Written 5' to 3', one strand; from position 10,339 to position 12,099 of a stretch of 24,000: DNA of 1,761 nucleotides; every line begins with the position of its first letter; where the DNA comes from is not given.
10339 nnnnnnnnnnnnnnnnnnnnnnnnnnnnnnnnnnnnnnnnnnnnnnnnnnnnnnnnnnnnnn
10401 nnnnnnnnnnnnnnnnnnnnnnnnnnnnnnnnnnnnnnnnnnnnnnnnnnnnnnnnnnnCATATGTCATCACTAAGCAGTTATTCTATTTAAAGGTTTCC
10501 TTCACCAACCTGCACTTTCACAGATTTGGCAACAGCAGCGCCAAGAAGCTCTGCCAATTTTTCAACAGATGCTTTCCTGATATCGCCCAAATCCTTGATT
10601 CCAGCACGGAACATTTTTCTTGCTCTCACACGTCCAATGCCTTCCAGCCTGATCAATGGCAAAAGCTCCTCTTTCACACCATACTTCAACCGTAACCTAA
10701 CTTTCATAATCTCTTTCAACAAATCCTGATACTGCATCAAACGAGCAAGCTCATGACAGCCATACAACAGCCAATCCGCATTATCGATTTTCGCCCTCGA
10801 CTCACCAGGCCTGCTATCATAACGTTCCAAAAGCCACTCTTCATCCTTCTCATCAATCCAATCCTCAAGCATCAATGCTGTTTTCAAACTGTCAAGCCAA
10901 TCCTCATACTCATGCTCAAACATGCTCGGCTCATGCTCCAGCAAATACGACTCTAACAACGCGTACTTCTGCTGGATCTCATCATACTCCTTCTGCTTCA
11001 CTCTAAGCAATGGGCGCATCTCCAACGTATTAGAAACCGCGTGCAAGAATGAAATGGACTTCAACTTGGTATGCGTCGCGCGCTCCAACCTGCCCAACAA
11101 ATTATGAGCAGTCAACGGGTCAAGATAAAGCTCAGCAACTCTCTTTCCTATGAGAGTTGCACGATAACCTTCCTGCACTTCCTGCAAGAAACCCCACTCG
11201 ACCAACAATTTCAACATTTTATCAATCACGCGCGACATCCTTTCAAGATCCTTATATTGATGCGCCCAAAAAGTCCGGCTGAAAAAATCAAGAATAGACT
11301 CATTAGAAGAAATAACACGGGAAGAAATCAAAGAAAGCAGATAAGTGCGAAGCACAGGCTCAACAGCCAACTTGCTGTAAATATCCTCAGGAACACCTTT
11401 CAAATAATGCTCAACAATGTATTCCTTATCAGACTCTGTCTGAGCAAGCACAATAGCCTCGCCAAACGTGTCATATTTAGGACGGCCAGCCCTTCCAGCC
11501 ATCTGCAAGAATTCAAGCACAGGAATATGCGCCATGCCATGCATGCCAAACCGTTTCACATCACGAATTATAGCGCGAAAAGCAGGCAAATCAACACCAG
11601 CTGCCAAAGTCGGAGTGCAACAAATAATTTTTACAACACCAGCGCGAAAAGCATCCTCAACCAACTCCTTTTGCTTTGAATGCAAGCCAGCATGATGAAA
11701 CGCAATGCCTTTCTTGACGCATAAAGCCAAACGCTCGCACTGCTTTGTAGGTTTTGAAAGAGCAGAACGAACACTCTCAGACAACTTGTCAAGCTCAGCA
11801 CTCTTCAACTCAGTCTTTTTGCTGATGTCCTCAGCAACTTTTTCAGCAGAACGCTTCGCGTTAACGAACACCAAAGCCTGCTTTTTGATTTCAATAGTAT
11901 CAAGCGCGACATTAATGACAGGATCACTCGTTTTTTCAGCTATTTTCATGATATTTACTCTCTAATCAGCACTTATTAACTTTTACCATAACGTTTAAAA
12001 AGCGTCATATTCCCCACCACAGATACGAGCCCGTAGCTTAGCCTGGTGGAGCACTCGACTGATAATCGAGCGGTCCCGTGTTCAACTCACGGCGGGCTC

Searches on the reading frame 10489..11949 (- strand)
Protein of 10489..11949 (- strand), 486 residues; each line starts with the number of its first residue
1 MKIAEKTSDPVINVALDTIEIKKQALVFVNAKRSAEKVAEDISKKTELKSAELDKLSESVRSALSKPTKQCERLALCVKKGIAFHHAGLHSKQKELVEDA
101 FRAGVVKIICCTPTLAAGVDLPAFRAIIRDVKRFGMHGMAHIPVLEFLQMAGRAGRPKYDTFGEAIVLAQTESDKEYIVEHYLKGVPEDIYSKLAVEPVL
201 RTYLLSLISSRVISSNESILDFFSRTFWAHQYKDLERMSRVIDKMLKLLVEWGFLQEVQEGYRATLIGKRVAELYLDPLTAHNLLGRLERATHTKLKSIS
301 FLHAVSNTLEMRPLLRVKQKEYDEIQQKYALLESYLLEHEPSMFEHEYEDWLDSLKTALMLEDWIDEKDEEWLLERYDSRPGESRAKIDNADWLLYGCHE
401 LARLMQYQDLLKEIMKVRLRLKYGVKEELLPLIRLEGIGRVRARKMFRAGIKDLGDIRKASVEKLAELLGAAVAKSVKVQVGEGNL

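Call 9: search_protein_families(library=pfam, proteins=[window:10489-11949:-], max_evalue=0.001)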
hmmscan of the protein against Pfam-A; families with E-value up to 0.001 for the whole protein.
window:10489-11949:- (486 aa): 4 families
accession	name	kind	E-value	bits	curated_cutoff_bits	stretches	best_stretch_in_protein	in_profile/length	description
PF21280.2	Helicase_dom4_arc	-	2.4e-30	105.4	27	1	300-424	2-125/125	Archaeal helicase, domain 4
PF00271.37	Helicase_C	-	1.4e-10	41.8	23.5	1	79-157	39-109/110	Helicase conserved C-terminal domain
PF20470.4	HTH_61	-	5.5e-08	33.5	24.3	1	163-256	1-92/92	Helix-turn-helix domain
PF14520.12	HHH_5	-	8e-07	29.9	27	1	431-480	3-54/57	Helix-hairpin-helix domain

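Call 48: search_protein_families(library=padloc, proteins=[window:10492-11949:-], max_evalue=1)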
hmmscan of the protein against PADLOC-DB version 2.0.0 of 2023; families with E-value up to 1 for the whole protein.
window:10492-11949:- (486 aa): 36 families (the best 25 are shown)
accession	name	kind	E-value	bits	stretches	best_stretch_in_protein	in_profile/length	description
PDLC00190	HamB1|HamB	-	1.9e-25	87.5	1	11-215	364-564/866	DEAD-box helicase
PDLC00176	HamB1|HamB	-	2e-25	87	1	11-173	360-516/845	DEAD-box helicase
PDLC00187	HamB1|HamB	-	2.6e-24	83.6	1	19-168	374-518/851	DEAD-box helicase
PDLC00186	HamB1|HamB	-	6.7e-24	81.9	1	9-164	377-528/864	DEAD-box helicase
PDLC00185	HamB1|HamB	-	3.2e-23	79.5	1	9-183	367-537/871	DEAD-box helicase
PDLC00200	HamB2|HamB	-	2.3e-22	76.9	1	20-172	387-535/865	DEAD-box helicase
PDLC04531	PDC-M23B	-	4.8e-21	72.5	1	18-257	565-800/1060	-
PDLC00184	HamB1|HamB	-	2.7e-20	70.1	1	20-176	327-478/738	DEAD-box helicase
PDLC00177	HamB1|HamB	-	1.2e-19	68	1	13-170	378-534/841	DEAD-box helicase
PDLC00199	HamB2|HamB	-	1.5e-18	64.2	1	14-174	371-524/841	DEAD-box helicase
PDLC00174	HamB1|HamB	-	1.1e-17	61.2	1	9-168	546-704/1163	DEAD-box helicase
PDLC00194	HamB1|HamB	-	6e-17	58.8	1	73-180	553-660/995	DEAD-box helicase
PDLC00180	HamB1|HamB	-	6.3e-15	52.8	1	20-282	295-547/709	DEAD-box helicase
PDLC00181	HamB1|HamB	-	9e-15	51.7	1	23-172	366-513/836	DEAD-box helicase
PDLC00188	HamB1|HamB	-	3.8e-14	49.7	1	47-369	543-846/1037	DEAD-box helicase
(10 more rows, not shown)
